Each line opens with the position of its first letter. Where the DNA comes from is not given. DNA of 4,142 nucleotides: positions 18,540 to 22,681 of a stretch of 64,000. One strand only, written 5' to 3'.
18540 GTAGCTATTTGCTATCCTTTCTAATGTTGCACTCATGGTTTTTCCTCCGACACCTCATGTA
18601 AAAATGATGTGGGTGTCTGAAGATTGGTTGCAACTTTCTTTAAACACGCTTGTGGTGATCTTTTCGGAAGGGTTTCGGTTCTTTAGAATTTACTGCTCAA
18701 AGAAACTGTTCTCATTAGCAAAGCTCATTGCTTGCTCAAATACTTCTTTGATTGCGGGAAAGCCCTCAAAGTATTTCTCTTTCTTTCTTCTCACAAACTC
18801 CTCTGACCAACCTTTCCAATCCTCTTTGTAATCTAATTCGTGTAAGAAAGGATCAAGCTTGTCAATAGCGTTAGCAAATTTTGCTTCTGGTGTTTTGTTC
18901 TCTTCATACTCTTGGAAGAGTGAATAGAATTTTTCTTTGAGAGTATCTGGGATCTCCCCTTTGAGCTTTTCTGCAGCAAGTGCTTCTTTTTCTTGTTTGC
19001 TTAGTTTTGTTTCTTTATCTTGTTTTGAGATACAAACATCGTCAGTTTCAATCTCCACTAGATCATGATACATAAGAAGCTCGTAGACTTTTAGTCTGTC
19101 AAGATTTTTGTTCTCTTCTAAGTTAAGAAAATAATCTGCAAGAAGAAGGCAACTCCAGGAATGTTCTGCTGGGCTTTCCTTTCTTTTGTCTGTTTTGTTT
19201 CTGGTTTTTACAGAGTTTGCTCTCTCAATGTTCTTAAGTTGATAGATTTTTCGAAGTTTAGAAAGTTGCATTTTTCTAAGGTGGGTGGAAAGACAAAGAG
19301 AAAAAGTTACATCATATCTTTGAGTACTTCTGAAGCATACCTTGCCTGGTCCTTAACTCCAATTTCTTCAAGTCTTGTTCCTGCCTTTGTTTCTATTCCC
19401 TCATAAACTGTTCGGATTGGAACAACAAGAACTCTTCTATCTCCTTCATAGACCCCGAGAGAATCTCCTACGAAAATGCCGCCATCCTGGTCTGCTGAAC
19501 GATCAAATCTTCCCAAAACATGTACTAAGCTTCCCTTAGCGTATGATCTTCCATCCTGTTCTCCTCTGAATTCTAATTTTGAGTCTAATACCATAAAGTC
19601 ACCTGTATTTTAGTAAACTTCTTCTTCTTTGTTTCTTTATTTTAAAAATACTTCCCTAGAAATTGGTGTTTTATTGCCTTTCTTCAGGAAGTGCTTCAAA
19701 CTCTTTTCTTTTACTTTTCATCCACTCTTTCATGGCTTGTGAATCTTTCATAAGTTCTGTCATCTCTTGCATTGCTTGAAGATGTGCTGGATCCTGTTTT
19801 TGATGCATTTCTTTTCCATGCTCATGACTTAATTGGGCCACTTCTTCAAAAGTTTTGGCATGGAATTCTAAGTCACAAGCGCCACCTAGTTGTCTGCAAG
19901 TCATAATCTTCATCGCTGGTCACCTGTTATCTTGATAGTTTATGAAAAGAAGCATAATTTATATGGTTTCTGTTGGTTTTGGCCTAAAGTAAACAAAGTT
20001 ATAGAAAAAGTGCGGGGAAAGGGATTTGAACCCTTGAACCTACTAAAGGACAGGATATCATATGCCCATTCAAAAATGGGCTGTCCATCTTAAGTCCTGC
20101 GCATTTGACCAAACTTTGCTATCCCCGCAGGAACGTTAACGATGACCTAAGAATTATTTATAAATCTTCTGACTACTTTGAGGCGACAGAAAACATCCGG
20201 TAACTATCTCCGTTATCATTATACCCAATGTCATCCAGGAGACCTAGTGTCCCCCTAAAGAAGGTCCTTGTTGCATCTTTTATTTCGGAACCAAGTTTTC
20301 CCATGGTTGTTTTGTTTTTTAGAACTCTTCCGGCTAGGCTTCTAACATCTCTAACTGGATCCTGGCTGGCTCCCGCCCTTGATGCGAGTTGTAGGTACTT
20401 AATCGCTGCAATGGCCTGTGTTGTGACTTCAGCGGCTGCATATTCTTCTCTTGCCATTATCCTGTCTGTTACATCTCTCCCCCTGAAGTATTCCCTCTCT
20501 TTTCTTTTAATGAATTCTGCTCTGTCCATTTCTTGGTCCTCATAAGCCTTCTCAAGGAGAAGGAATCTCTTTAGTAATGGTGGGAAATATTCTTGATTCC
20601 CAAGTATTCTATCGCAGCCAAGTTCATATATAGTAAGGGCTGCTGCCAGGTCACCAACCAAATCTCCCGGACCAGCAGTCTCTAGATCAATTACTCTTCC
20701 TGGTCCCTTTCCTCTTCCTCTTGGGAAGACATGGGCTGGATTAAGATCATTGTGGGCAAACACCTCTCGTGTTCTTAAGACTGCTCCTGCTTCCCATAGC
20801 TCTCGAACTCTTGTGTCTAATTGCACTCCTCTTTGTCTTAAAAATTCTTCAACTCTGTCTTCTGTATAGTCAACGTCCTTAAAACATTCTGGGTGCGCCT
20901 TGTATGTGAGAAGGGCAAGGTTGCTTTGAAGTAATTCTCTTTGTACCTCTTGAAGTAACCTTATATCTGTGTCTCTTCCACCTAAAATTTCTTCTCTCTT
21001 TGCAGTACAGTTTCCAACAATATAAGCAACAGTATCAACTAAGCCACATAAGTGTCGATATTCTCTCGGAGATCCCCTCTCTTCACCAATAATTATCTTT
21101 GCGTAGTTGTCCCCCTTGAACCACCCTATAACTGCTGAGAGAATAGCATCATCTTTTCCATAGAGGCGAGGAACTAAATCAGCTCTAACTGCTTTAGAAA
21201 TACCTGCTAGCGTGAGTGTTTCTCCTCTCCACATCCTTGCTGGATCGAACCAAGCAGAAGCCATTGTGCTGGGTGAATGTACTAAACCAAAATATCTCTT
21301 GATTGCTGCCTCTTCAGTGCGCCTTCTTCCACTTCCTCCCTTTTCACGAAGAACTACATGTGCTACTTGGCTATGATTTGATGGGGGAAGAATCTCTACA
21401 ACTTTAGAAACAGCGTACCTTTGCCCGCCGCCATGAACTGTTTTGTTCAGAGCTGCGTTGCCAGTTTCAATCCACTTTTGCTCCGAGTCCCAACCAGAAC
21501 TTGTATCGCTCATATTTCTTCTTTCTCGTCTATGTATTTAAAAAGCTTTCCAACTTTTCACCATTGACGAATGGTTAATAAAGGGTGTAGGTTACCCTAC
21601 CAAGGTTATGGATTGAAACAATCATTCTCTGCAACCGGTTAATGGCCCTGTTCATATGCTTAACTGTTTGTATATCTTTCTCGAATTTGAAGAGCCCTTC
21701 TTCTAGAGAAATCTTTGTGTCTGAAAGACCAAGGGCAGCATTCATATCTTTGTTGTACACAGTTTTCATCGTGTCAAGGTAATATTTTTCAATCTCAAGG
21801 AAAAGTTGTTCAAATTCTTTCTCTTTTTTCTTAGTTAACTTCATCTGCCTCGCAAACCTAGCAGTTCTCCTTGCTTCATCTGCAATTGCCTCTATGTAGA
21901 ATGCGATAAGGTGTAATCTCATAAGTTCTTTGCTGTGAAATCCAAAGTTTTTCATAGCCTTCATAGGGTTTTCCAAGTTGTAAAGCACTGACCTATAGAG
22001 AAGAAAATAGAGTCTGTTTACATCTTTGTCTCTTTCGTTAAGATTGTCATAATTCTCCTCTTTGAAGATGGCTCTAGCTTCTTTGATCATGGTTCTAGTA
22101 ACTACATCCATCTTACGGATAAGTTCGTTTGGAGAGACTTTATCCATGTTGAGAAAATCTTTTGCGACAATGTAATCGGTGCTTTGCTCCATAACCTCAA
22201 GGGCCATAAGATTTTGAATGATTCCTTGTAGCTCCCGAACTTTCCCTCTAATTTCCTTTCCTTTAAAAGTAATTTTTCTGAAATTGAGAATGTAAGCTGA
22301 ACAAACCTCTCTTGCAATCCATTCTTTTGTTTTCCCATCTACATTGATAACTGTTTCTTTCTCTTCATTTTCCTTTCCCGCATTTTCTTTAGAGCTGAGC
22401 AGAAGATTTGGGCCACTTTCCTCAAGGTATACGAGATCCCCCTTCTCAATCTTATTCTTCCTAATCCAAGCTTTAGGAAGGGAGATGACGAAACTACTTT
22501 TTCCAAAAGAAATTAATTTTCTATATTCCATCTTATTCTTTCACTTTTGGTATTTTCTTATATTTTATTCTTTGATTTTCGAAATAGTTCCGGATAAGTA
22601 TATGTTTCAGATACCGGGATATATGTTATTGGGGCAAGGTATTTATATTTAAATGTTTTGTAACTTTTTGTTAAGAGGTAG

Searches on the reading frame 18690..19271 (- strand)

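Call 32: search_protein_families(library=pfam, proteins=[window:18690-19271:-], max_evalue=0.001)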
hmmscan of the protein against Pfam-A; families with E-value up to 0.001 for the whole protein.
window:18690-19271:- (193 aa): 3 families
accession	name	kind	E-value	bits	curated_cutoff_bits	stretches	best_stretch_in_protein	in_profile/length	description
PF13023.12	HD_3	-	5.6e-32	111.4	22.5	1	11-174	3-164/165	HD domain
PF12917.13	YfbR-like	-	7.7e-16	58.7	25.9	1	8-145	5-141/182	5'-deoxynucleotidase YfbR-like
PF01966.28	HD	-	3.7e-05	24.4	22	1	36-140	3-114/116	HD domain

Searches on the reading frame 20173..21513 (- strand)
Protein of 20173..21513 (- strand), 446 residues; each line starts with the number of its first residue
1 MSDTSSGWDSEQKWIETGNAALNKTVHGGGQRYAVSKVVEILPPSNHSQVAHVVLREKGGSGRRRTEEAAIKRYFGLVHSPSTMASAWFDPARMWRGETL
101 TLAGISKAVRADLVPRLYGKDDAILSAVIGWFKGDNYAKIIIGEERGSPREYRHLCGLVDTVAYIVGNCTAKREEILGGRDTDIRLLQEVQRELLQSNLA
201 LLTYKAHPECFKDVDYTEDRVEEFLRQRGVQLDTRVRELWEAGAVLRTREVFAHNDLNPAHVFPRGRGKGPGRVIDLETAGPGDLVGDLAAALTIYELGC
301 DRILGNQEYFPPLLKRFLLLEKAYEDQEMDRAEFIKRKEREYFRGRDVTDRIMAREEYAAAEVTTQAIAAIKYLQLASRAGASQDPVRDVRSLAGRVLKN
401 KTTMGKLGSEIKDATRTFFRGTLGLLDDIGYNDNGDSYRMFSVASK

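Call 6: search_protein_families(library=ncbifam, proteins=[window:20173-21513:-], max_evalue=0.01)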
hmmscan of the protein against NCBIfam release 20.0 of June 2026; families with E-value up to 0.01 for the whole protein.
window:20173-21513:- (446 aa): 0 families

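Call 32: search_protein_families(library=pfam, proteins=[window:20173-21513:-], max_evalue=0.001)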
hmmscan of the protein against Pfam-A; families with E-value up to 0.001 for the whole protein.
window:20173-21513:- (446 aa): 1 family
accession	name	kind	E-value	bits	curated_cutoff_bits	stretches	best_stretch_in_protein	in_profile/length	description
PF01636.29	APH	-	2.9e-07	30.9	23.2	1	220-295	146-212/239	Phosphotransferase enzyme family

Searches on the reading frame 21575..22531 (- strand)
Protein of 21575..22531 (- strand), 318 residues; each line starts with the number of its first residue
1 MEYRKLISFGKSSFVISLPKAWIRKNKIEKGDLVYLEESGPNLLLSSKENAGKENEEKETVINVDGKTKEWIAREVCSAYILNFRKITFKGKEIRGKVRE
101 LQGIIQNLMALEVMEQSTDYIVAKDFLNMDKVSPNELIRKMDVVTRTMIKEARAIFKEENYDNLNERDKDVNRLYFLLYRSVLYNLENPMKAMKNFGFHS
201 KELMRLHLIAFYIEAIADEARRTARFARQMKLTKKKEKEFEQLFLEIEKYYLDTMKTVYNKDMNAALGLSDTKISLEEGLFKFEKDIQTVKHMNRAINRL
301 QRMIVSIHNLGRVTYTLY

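Call 32: search_protein_families(library=pfam, proteins=[window:21575-22531:-], max_evalue=0.001)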
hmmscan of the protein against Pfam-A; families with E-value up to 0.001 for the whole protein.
window:21575-22531:- (318 aa): 3 families
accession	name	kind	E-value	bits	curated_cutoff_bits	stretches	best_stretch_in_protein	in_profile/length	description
PF01895.24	PhoU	-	1.2e-06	29.2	23.5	1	138-225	1-87/89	PhoU domain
PF04014.23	MazE_antitoxin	-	2.2e-06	28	24.7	1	10-47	4-42/48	Antidote-toxin recognition MazE, bacterial antitoxin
PF01348.27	Intron_maturas2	-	0.00041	20.8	20.8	0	125-208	27-111/140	Type II intron maturase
